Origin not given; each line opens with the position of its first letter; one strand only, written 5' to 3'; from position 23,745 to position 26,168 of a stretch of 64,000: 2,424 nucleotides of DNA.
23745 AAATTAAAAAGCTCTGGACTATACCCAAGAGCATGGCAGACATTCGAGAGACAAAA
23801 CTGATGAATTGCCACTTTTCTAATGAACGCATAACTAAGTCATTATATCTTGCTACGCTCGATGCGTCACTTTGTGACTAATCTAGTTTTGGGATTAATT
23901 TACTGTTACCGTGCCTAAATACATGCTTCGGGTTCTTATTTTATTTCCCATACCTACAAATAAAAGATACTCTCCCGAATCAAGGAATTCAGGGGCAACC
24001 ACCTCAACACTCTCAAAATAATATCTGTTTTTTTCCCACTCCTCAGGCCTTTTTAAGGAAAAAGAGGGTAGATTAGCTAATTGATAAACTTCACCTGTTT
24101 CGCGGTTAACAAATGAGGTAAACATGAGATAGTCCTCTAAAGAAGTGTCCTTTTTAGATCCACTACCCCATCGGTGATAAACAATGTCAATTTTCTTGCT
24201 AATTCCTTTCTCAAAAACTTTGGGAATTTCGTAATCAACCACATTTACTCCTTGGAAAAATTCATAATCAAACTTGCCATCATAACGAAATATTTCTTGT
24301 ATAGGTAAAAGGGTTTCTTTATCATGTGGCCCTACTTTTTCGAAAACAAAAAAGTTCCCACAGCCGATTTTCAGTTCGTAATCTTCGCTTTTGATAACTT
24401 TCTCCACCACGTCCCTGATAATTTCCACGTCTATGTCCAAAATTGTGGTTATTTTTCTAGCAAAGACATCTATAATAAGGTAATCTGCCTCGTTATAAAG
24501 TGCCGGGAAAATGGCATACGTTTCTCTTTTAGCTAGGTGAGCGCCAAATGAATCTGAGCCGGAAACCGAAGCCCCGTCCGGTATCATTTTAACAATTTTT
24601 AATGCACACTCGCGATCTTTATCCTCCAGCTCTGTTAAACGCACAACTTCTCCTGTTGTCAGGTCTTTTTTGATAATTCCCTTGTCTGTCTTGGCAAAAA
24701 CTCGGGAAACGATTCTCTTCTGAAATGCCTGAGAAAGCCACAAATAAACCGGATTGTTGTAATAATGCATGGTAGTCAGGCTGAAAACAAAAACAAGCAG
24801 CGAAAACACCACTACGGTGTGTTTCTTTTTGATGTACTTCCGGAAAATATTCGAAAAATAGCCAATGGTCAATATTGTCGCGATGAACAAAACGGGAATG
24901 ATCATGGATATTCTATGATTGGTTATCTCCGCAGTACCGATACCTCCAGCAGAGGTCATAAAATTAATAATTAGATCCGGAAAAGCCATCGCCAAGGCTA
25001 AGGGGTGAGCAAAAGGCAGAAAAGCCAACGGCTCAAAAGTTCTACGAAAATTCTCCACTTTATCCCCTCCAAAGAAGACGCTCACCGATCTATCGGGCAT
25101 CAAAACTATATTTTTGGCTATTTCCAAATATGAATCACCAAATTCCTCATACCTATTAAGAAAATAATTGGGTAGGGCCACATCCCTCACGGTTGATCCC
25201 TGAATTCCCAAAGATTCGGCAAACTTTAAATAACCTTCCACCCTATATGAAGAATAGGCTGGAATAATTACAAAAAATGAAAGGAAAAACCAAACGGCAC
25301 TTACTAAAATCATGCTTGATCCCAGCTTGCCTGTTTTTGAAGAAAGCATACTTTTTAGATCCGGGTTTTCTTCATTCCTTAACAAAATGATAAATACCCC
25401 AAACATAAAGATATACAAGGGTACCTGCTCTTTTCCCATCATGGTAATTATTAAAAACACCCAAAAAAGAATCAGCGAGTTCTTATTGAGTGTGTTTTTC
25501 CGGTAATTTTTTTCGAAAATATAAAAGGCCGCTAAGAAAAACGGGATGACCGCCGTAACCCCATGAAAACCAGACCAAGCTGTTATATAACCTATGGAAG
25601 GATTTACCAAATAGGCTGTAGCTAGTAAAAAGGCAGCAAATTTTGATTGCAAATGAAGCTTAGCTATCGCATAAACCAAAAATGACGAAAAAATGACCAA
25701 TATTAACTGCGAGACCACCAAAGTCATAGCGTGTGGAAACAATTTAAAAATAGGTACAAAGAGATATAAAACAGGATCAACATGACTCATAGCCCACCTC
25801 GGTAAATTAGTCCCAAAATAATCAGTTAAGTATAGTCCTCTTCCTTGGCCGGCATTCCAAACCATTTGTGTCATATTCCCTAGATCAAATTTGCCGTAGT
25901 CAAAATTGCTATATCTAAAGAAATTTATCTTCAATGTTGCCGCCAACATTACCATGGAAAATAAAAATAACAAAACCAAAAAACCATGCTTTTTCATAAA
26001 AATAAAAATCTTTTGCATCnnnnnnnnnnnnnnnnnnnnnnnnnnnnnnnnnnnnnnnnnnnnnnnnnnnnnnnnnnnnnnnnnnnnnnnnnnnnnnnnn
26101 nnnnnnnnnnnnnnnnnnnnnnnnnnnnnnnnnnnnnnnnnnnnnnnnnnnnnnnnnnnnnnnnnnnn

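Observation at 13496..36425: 24 kb single-strand glycosylation super-operon built around polyprenyl-phosphate-sugar synthases and many GT-C membrane transferases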

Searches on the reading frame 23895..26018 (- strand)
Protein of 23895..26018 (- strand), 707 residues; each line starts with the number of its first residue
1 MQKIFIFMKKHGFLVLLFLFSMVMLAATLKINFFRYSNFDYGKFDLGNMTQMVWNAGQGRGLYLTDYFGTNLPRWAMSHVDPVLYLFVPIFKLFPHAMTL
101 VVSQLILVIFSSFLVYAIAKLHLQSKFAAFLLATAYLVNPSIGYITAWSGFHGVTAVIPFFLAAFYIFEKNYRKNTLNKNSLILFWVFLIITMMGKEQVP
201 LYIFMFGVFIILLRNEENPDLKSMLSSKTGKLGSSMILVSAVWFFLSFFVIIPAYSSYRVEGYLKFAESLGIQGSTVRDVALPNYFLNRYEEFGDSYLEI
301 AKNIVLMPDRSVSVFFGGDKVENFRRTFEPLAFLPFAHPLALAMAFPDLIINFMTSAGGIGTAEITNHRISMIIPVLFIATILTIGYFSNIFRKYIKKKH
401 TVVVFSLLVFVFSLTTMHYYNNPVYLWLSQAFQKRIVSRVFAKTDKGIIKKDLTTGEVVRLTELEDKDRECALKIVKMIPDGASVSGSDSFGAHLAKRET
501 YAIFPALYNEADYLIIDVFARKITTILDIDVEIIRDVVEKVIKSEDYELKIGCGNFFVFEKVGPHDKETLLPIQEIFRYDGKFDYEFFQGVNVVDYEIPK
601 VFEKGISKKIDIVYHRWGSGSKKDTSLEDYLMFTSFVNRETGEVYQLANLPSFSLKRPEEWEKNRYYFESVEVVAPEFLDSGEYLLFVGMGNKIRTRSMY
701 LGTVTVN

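Call 4: search_protein_families(library=pfam, proteins=[window:23895-26018:-], max_evalue=0.01)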
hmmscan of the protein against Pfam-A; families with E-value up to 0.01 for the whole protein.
window:23895-26018:- (707 aa): 1 family
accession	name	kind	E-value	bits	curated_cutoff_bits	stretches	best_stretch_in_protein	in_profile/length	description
PF09852.15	DUF2079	-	4.5e-38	131.9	28.2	1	35-515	1-420/459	Predicted membrane protein (DUF2079)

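Call 10: search_protein_families(library=ncbifam, proteins=[window:23895-26018:-], max_evalue=0.001)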
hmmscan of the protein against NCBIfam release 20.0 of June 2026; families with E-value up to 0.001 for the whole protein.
window:23895-26018:- (707 aa): 0 families

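Call 14: find_encoding_contigs(protein=window:23895-26018:-, flank=10000, max_places=6)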
Protein window:23895-26018:- (707 aa): no gene with exactly this product is on record in the collection.

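Call 16: find_related_loci(query=window:23895-26018:-, collection=genome_contigs, flank=10000)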
Query window:23895-26018:- (707 aa) in genome_contigs; peptide patterns used: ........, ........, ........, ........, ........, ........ (x = any residue, [..] = any of these).
103 stretches matched a pattern; 32 encode a relative of the query (tblastn E <= 1e-3); 32 distinct loci.
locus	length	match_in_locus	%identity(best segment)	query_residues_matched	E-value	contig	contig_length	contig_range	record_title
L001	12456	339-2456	63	1-706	0e+0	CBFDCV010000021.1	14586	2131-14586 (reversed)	MAG TPA_asm: uncultured candidate division WWE3 bacterium isolate SRR26215684_binner13_Refined_38 genome assembly, conti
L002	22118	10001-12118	62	1-706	0e+0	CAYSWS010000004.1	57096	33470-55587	MAG TPA_asm: uncultured Candidatus Saccharibacteria bacterium isolate SRP214966_co1_463 genome assembly, contig: NODE_63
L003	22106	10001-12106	61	1-706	0e+0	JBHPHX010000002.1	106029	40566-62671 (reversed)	Patescibacteria group bacterium isolate SAG AM-312-C07 AM-312-C07_NODE_2, whole genome shotgun sequence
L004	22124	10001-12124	58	1-707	0e+0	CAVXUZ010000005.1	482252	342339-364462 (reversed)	MAG: uncultured candidate division WWE3 bacterium isolate MFD04716.bin.1.185 genome assembly, contig: contig_27056, whol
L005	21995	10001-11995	56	30-706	0e+0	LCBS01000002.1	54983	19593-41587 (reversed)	MAG: candidate division WWE3 bacterium GW2011_GWB1_41_6 UU72_C0002, whole genome shotgun sequence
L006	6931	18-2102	54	28-706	0e+0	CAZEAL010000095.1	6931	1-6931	MAG TPA_asm: uncultured Candidatus Saccharibacteria bacterium isolate binchicken_co169_150 genome assembly, contig: k99_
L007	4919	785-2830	55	7-706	0e+0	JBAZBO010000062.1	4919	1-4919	MAG: Patescibacteria group bacterium isolate SO_2017_GW1_114 NODE_66091_length_4919_cov_0.847663_OW334_2017, whole genom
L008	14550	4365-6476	53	1-706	0e+0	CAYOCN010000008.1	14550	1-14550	MAG TPA_asm: uncultured Candidatus Saccharibacteria bacterium isolate SRP272421_co3_296 genome assembly, contig: NODE_11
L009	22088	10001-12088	53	27-706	0e+0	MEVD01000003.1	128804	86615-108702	MAG: candidate division WWE3 bacterium RIFCSPHIGHO2_02_FULL_38_14 rifcsphigho2_02_scaffold_127, whole genome shotgun seq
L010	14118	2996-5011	54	13-706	0e+0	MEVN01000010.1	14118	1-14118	MAG: candidate division WWE3 bacterium RIFCSPLOWO2_12_FULL_36_10 rifcsplowo2_12_scaffold_17213, whole genome shotgun seq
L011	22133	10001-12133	51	1-706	0e+0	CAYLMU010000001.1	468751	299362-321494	MAG TPA_asm: uncultured Candidatus Saccharibacteria bacterium isolate SRP193661_co1_136 genome assembly, contig: NODE_4_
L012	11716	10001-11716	61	8-579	0e+0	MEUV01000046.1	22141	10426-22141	MAG: candidate division WWE3 bacterium RBG_19FT_COMBO_34_6 rbg_19ft_combo_scaffold_679, whole genome shotgun sequence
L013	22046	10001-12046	52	15-707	0e+0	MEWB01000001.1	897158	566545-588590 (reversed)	MAG: candidate division WWE3 bacterium RIFOXYC1_FULL_40_10 RIFOXYC1_FULL_WWE3_40_10_complete_curated, whole genome shotg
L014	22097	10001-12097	52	1-706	0e+0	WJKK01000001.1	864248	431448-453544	MAG: candidate division WWE3 bacterium isolate Bin_101 k141_320412, whole genome shotgun sequence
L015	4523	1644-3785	48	1-706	0e+0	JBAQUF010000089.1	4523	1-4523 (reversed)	MAG: Patescibacteria group bacterium isolate MFD12006_ilm_asm_bin4 k127_95599, whole genome shotgun sequence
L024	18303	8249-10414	45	12-706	0e+0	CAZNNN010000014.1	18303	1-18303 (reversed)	MAG TPA_asm: uncultured Candidatus Saccharibacteria bacterium isolate binchicken_co387_497 genome assembly, contig: NODE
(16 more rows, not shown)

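Call 35: search_solved_structures(query=A2, max_evalue=1)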
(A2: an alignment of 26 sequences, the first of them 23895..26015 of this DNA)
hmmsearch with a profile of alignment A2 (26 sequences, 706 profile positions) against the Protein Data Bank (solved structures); distinct sequences matched with E-value up to 1: 4.
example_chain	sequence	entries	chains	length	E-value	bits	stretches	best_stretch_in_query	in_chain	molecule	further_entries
5zxd_A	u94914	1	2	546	0.37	12.6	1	525-582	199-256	ATP-binding cassette sub-family F member 1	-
2x5h_A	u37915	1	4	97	0.41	12.4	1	228-298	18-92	ORF 131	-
2x5g_A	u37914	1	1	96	0.76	11.5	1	230-298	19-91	ORF 131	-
2x5t_A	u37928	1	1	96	0.8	11.5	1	230-298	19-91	ORF 131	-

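Call 43: find_homologous_proteins(query=window:23895-26015:-, max_evalue=0.00001)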
Query window:23895-26015:- (706 aa): 339 proteins with E <= 0.00001 among 8000 candidates; the best 120 are listed.
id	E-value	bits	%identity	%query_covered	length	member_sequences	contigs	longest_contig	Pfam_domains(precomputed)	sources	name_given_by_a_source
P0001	0.0e+0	1580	100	100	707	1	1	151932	PF09852.16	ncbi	-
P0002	0.0e+0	1139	70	100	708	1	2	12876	PF09852.16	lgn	-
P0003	0.0e+0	1066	65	100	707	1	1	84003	PF09852.16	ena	-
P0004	0.0e+0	1064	64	100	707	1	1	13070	PF09852.16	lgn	-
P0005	0.0e+0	1046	64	100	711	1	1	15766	PF09852.16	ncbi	ncbi:DUF2079 domain-containing protein [Patescibacteria group bacterium]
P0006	0.0e+0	1040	64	100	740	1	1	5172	PF09852.16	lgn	-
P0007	0.0e+0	1036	63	100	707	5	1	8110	PF09852.16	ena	-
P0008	0.0e+0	1034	64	100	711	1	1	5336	PF09852.16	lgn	-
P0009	0.0e+0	1030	64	100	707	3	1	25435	PF09852.16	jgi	-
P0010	0.0e+0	1024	61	100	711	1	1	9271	PF09852.16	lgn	-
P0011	0.0e+0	1023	64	96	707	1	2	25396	PF09852.16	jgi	-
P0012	0.0e+0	1017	63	99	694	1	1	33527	PF09852.16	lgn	-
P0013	0.0e+0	1013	63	100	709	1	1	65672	PF09852.16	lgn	-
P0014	0.0e+0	1010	63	100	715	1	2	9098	PF09852.16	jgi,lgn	-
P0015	3.8e-296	1002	62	99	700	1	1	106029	PF09852.16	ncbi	ncbi:DUF2079 domain-containing protein [Patescibacteria group bacterium]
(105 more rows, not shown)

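Call 45: find_encoding_contigs(protein=P0001, flank=10000, max_places=3)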
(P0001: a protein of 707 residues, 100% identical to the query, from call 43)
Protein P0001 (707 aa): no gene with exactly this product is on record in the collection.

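Call 47: list_cluster_members(proteins=[P0001])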
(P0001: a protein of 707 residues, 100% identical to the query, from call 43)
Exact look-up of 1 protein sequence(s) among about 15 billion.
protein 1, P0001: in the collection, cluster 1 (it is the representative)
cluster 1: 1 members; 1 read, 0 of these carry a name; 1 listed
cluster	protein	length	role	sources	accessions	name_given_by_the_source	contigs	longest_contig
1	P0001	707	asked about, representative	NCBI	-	-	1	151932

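Call 58: predict_structure(alignment_id=A6)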
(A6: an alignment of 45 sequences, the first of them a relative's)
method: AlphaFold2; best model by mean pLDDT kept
length: 707 residues; sequences in the alignment: 45
mean_pLDDT: 87.0   pTM: 0.84
mean pLDDT of the five models: 87.0, 85.4, 84.4, 83.7, 81.4
residues with pLDDT >= 90: 361; 70-90: 290; 50-70: 40; < 50: 16
segments of 3 or more residues with pLDDT < 50: 434-442, 619-621
pLDDT, mean of each block of 10 residues (from residue 1): 87 96 94 89 90 94 90 84 94 95 97 98 96 97 90 94 97 90 96 92 95 87 90 96 91 86 87 61 64 80 87 81 91 93 89 67 73 95 95 90 97 94 82 40 64 88 75 88 91 92 90 87 71 84 90 87 85 88 88 93 90 80 71 91 87 87 91 84 93 86 92
secondary structure, 60 per line:
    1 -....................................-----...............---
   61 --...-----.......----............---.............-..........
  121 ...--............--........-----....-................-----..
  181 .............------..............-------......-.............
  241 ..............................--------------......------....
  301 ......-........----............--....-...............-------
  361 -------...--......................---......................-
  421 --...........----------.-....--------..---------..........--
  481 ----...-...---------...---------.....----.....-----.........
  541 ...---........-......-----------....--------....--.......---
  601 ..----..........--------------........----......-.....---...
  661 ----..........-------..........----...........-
elements in order (helices of 4 or more, strands of 3 or more residues): H2-37 H43-57 E63-65 E71-73 H74-77 H82-93 H97-109 H111-123 H126-137 H140-147 H153-156 H158-173 H179-193 H200-213 H221-226 H228-270 H285-290 H297-306 H308-315 H320-331 H334-337 H339-353 H373-394 H398-419 H423-433 H446-449 H469-478 E485-487 E501-503 E513-517 H522-526 H532-543 E547-554 E556-561 E573-576 E585-588 E591-597 E607-616 E631-638 E643-648 H650-654 E665-674 E682-691 E696-706

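Call 94: search_protein_families(library=pfam, proteins=[L014:13613-14170:+, L014:14167-15666:+, L014:15660-17318:-, L024:5505-6071:+, L024:6087-7517:+, L024:10484-11797:-, L024:11770-13590:+], max_evalue=0.001)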
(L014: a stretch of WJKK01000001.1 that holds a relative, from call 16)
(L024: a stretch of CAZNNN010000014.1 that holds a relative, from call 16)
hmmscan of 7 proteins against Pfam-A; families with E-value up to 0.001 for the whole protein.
L014:13613-14170:+ (185 aa): 1 family
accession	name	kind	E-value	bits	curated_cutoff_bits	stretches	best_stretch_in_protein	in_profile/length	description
PF01931.24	NTPase_I-T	-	3.2e-51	173.8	25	1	6-169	1-161/162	Protein of unknown function DUF84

L014:14167-15666:+ (499 aa): 3 families
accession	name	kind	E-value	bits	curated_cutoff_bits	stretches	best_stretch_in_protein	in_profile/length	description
PF00587.30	tRNA-synt_2b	-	1.2e-18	68.3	29.3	1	126-286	6-167/179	tRNA synthetase class II core domain (G, H, P, S and T)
PF03129.25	HGTP_anticodon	-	2.7e-17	63.2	21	1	313-404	1-91/94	Anticodon binding domain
PF09180.16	ProRS-C_1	-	3e-13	50.1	31.5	1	436-499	7-71/71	Prolyl-tRNA synthetase, C-terminal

L014:15660-17318:- (552 aa): 5 families
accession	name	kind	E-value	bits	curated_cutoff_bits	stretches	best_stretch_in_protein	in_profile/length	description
PF16199.10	Radical_SAM_C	-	1.8e-20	73.3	31.9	1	318-398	1-84/85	Radical_SAM C-terminal domain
PF04055.27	Radical_SAM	-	4e-14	53.6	29.5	1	102-301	7-156/166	Radical SAM superfamily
PF00583.31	Acetyltransf_1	-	7.8e-06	26.6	20.7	1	436-538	34-116/116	Acetyltransferase (GNAT) family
PF13673.13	Acetyltransf_10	-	2.8e-05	24.6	23.6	1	495-539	62-108/128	Acetyltransferase (GNAT) domain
PF13508.13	Acetyltransf_7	-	0.00023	21.9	27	1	495-539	39-83/84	Acetyltransferase (GNAT) domain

L024:5505-6071:+ (188 aa): 1 family
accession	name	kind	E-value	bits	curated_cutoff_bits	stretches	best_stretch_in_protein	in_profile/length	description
PF10779.14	XhlA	-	0.00063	20.3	34.7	0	73-103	2-32/67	Haemolysin XhlA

L024:6087-7517:+ (476 aa): 1 family
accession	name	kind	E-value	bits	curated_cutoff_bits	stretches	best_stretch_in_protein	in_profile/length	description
PF13231.12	PMT_2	-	1.2e-07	32.5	26.1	1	57-220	11-159/160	Dolichyl-phosphate-mannose-protein mannosyltransferase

L024:10484-11797:- (437 aa): 2 families
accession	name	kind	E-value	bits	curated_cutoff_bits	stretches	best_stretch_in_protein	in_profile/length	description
PF05193.26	Peptidase_M16_C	-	5.8e-35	121.2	23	1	185-360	1-181/181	Peptidase M16 inactive domain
PF00675.25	Peptidase_M16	-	6e-22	78.6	22.3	1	47-178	18-147/149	Insulinase (Peptidase family M16)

L024:11770-13590:+ (606 aa): 4 families
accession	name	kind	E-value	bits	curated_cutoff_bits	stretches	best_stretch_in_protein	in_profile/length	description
PF00005.33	ABC_tran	-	7e-34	117.8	25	1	379-530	2-137/137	ABC transporter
PF13304.12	AAA_21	-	1.4e-06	29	27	0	392-414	3-25/304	AAA domain, putative AbiEii toxin, Type IV TA system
PF02463.25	SMC_N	-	4.6e-06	26.6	40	0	497-572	132-210/220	RecF/RecN/SMC N terminal domain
PF13555.12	AAA_29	-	0.00029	21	27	1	381-405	15-39/61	P-loop containing region of AAA domain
